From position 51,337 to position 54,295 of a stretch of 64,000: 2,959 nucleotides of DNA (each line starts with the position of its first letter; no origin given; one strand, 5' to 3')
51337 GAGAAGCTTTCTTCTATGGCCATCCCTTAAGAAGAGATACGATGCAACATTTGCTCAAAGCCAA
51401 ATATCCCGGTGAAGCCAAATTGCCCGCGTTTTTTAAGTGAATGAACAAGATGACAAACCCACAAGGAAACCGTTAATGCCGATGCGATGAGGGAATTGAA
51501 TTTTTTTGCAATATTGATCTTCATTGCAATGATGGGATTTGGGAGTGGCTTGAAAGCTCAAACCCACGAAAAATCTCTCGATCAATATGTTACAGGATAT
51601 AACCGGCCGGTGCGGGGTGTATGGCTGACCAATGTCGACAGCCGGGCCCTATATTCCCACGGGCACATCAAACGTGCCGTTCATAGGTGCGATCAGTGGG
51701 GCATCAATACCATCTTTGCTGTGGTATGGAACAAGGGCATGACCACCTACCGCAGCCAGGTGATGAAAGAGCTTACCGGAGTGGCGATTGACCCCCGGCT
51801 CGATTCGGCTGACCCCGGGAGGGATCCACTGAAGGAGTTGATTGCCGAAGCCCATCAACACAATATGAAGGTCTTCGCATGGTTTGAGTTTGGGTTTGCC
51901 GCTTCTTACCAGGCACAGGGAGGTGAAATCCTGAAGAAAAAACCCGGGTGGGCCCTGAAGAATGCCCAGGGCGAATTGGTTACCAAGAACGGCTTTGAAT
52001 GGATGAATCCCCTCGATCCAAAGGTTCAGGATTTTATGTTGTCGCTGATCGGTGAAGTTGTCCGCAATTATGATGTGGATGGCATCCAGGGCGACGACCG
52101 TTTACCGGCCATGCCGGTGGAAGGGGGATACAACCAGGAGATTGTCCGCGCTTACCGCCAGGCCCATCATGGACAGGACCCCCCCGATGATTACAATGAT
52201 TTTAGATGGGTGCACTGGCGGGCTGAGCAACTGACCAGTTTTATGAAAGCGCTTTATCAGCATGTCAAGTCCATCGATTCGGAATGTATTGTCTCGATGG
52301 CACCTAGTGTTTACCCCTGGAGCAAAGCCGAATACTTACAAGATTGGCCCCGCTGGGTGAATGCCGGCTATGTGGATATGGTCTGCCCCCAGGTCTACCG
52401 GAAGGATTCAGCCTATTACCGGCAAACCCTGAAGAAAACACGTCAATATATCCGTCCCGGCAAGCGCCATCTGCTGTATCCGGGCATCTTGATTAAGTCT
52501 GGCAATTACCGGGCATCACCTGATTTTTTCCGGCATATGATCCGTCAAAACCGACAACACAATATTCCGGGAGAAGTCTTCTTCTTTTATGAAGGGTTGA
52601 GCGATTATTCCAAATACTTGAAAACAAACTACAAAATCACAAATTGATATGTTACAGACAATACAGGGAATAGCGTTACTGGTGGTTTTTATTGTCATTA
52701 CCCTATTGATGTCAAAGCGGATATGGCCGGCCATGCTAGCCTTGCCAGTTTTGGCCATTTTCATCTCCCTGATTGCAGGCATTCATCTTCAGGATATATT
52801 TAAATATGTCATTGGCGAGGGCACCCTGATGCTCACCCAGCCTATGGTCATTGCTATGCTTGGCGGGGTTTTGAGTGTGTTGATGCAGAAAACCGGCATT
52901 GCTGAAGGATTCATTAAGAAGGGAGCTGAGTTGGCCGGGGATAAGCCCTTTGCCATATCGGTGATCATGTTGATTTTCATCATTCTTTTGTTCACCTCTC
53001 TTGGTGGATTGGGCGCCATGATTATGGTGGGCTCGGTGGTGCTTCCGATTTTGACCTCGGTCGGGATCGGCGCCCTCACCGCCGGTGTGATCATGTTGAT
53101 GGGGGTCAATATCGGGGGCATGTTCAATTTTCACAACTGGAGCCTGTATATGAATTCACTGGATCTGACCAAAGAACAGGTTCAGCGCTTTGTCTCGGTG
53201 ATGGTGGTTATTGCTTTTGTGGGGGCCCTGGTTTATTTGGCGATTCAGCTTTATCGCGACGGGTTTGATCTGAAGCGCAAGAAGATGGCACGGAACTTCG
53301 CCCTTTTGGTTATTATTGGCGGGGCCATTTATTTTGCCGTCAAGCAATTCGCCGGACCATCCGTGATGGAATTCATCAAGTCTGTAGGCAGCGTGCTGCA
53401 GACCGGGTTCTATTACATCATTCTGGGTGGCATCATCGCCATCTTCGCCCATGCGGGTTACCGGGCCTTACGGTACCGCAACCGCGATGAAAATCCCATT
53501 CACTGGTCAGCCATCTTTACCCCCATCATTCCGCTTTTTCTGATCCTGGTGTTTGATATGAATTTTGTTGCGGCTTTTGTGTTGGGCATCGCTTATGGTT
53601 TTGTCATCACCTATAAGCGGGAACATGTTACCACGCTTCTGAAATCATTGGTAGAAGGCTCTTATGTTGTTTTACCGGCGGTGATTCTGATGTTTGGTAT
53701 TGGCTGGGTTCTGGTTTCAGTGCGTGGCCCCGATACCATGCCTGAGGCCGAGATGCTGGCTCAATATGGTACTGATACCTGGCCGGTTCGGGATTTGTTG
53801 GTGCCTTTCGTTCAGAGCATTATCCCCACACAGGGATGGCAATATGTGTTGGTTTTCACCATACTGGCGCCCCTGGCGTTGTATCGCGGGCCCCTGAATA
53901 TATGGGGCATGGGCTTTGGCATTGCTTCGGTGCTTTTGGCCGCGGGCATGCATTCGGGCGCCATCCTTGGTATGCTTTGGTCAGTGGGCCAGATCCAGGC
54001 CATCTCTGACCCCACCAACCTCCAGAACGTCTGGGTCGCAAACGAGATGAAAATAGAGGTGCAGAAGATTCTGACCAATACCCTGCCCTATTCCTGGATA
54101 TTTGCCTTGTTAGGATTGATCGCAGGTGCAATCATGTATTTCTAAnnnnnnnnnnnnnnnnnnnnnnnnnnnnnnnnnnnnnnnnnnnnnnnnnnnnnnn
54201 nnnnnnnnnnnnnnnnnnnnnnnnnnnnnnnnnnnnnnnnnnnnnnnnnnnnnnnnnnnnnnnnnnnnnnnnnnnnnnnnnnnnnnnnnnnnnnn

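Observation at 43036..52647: PUL-2: SusC/SusD + surface lipoprotein + two UPF0748/GHL10 (DigH-type) enzymes as the only candidate glycan-cleaving components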

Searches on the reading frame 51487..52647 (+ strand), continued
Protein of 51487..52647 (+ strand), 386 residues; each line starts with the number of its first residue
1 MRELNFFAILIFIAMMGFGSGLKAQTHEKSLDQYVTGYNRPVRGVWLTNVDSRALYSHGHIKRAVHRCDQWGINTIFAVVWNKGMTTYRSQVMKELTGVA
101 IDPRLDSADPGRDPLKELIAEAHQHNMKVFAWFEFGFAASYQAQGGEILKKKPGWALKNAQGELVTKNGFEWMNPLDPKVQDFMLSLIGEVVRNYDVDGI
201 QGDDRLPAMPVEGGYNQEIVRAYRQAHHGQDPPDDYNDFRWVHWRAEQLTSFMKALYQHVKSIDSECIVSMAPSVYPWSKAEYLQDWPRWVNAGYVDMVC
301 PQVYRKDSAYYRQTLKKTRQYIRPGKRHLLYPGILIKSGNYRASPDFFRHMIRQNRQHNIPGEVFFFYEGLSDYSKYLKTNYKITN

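Call 75: predict_structure(alignment_id=A1)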
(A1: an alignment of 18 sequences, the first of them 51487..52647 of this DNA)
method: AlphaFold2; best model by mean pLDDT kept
length: 386 residues; sequences in the alignment: 18
mean_pLDDT: 89.6   pTM: 0.86
mean pLDDT of the five models: 89.6, 86.0, 85.2, 83.8, 82.8
residues with pLDDT >= 90: 273; 70-90: 87; 50-70: 13; < 50: 13
segments of 3 or more residues with pLDDT < 50: 19-30
pLDDT, mean of each block of 10 residues (from residue 1): 69 65 40 84 92 89 97 97 93 95 87 96 98 92 94 92 89 93 97 98 83 83 93 87 92 97 98 90 91 97 90 95 95 92 94 95 93 94 69
secondary structure, 60 per line:
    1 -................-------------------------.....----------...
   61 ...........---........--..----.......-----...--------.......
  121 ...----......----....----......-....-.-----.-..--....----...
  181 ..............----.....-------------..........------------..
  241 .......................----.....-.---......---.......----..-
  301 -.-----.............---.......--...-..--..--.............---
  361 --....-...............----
elements in order: H2-17 E43-47 H58-71 E75-82 H91-97 H114-123 E128-133 E138-141 H146-151 E170-173 H178-194 E199-203 H217-226 H239-263 E268-272 H278-283 H287-293 H308-320 H324-329 E333-335 H345-357 E363-366 H368-382

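Call 78: search_protein_representatives(protein=window:51487-52647:+)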
Query: 386 residues. Proteins with E-value up to 0.001 (for the whole library): 4781; up to 1e-10: 1691; up to 1e-30: 296. The best 150 are listed.
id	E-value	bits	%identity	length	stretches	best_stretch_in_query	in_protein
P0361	1.4e-111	389.8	52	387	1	39-378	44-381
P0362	6.7e-105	367.7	49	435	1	39-383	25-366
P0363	2.7e-104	365.8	50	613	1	40-379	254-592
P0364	1.5e-103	363.3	49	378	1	42-381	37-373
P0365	1.2e-100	353.8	49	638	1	35-375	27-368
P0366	8.3e-100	351.0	52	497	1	40-370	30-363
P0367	2.1e-98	346.3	47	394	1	41-383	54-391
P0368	4.4e-98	345.3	48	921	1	41-373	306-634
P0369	7.9e-97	341.2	48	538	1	41-379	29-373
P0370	2.2e-95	336.4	45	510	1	19-382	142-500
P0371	3.7e-95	335.6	49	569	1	35-372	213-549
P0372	8.5e-95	334.5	50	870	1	69-377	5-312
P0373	1.2e-92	327.4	46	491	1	41-379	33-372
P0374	2.4e-91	323.1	45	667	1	28-382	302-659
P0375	5.3e-91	322.0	47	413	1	42-376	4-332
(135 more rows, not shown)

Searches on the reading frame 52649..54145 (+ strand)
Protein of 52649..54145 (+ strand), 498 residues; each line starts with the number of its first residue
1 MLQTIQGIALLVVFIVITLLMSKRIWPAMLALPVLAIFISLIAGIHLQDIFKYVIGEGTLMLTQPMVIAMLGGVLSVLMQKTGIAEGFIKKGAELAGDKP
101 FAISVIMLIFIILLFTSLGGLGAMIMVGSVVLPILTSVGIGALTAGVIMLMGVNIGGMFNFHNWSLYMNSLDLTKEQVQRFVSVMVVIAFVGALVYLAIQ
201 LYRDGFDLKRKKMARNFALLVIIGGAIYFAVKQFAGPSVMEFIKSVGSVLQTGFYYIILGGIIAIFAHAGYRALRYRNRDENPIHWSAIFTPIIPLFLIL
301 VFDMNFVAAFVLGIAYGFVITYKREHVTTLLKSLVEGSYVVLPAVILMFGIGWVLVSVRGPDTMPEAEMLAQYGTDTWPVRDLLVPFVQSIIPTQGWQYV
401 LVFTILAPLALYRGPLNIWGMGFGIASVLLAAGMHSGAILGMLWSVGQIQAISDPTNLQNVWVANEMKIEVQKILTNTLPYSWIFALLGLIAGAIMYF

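Call 3: search_protein_families(library=pfam, proteins=[window:52649-54145:+], max_evalue=0.01)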
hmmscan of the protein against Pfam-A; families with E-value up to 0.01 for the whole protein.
window:52649-54145:+ (498 aa): 0 families

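Call 8: search_protein_families(library=ncbifam, proteins=[window:52649-54145:+], max_evalue=0.001)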
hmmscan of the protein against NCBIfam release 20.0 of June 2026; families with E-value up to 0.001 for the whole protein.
window:52649-54145:+ (498 aa): 0 families

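Call 36: search_solved_structures(query=window:52649-54145:+, max_evalue=1)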
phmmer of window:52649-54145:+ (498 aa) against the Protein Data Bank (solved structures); distinct sequences matched with E-value up to 1: 0.

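Call 66: search_protein_families(library=pfam, proteins=[window:52649-54145:+], max_evalue=10)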
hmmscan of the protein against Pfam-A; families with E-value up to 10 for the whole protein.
window:52649-54145:+ (498 aa): 1 family
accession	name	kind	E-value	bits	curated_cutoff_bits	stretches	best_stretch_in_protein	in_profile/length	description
PF10999.13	DUF2839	-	1.3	9.9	22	1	168-195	22-49/67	Protein of unknown function (DUF2839)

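Call 69: find_homologous_proteins(query=window:52649-54145:+, max_evalue=0.00001)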
Query window:52649-54145:+ (498 aa): 1084 proteins with E <= 0.00001 among 8000 candidates; the best 120 are listed.
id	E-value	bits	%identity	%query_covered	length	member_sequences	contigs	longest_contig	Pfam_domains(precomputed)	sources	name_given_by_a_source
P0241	2.4e-274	929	86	100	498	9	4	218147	-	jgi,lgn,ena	-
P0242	1.8e-270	916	86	100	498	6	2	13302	-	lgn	-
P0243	1.2e-268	910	84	100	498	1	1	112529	-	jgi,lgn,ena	-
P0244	7.2e-256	868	86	95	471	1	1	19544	-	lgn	-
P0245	4.0e-255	865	80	100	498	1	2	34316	-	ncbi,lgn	ncbi:MAG: hypothetical protein ACLFNJ_01480 [Bacteroidales bacterium]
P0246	2.3e-254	863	80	100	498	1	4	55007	-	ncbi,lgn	ncbi:MAG: hypothetical protein ACLFPH_03855 [Bacteroidales bacterium]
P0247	1.2e-219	748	68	100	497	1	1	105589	-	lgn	-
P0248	2.4e-211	721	67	100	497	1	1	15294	-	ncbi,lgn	-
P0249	3.6e-211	720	66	100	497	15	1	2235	-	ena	-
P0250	4.6e-211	720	65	100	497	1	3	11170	-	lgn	-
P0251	5.8e-211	720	66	100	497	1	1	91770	-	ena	-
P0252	7.1e-211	719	66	100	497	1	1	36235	-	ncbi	-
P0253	8.6e-211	719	66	100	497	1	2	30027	-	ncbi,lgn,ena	-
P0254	1.2e-210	719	66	100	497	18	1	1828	-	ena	-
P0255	6.0e-210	716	66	100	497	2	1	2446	-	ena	-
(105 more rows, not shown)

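Call 100: predict_structure(alignment_id=A3)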
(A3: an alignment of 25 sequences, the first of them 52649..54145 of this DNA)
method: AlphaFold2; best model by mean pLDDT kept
length: 498 residues; sequences in the alignment: 25
mean_pLDDT: 82.6   pTM: 0.77
mean pLDDT of the five models: 82.6, 80.8, 80.4, 77.9, 76.1
residues with pLDDT >= 90: 75; 70-90: 380; 50-70: 37; < 50: 6
segments of 3 or more residues with pLDDT < 50: 411-416
pLDDT, mean of each block of 10 residues (from residue 1): 80 78 67 87 92 91 86 85 80 77 89 77 73 86 92 85 83 85 87 89 80 73 76 68 80 89 93 85 80 85 87 91 83 84 79 88 88 89 85 86 71 51 75 85 82 79 88 88 88 87
secondary structure, 60 per line:
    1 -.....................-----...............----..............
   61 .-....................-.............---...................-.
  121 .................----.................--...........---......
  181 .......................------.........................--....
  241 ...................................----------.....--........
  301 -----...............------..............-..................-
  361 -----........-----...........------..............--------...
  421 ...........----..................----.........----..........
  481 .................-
elements in order: H2-22 H28-42 H47-61 H63-82 H84-96 H100-118 H120-137 H142-158 H161-171 H175-203 H210-234 H237-275 H286-290 H293-300 H306-320 H327-340 H342-359 H366-373 H379-389 H396-409 H418-431 H436-453 H458-466 H471-497

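Call 102: fold_search(model_id=the predicted structure, library=pdb)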
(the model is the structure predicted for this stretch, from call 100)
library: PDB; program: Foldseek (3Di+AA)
matches with E <= 10: 202; with E <= 0.001: 10
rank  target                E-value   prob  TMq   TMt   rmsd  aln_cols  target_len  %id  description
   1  8uvb_A                4.5e-05  1.00  0.59  0.63   8.8       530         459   12  Structure of NaCT-PF4a complex (released 2024-12-25)
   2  8uvc_A                2.0e-04  1.00  0.56  0.55  13.7       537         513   12  Structure of NaDC3-aKG complex (released 2024-12-25)
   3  8r35_B                3.7e-04  1.00  0.52  0.53  11.8       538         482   13  CryoEM structure of the asymmetric Pho90 dimer from yeast without substrates. (released 2024-04-24)
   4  8uve_B                4.1e-04  1.00  0.49  0.49  13.4       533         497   12  Structure of NaDC3-Succinate complex in Coo-Ci conformation (released 2024-12-25)
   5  8zkw_A                4.7e-04  1.00  0.45  0.42  12.5       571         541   10  Cryo-EM structure of the Drosophila INDY (apo-asymmetric, pH 6) (released 2025-01-29)
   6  8y4w_A                4.9e-04  1.00  0.53  0.44  10.1       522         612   12  Sialic acid bound form of Tripartite ATP-independent Periplasmic (TRAP) transporter from Fusobacterium nucleatum. (released 2024-12-11)
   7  8zl1_A                5.1e-04  1.00  0.45  0.42  11.9       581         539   11  Cryo-EM structure of the Drosophila INDY (apo outward-open, pH 6) (released 2025-01-29)
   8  8zkw_B                6.7e-04  1.00  0.54  0.51  13.2       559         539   10  Cryo-EM structure of the Drosophila INDY (apo-asymmetric, pH 6) (released 2025-01-29)
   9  8y5u_A                7.2e-04  1.00  0.52  0.52  11.9       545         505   12  human NaS1 intermediate state 1 (released 2025-01-22)
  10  8thj_A                8.4e-04  1.00  0.54  0.45   9.7       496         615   13  Cryo-EM structure of the Tripartite ATP-independent Periplasmic (TRAP) transporter SiaQM from Haemophilus influenzae ( (released 2023-11-22)
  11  6ol0_A                1.3e-03  1.00  0.54  0.61   8.7       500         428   13  Structure of VcINDY bound to Malate (released 2020-10-28)
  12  8thi_A                2.0e-03  1.00  0.52  0.44   9.6       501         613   13  Cryo-EM structure of the Tripartite ATP-independent Periplasmic (TRAP) transporter SiaQM from Haemophilus influenzae ( (released 2023-11-22)
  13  9pym_A                3.2e-03  1.00  0.57  0.49   8.8       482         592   12  Cryo-EM structure of the isethionate TRAP transporter IseQM from Oleidesulfovibrio alaskensis with bound isethionate (released 2025-11-12)
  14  8w6n_B                3.2e-03  1.00  0.54  0.56  13.9       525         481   14  NaS1 with sulfate in IN/OUT state (released 2024-04-17)
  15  8y5z_A                3.4e-03  1.00  0.55  0.54  11.6       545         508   12  human NaS1 inward state (released 2025-01-22)
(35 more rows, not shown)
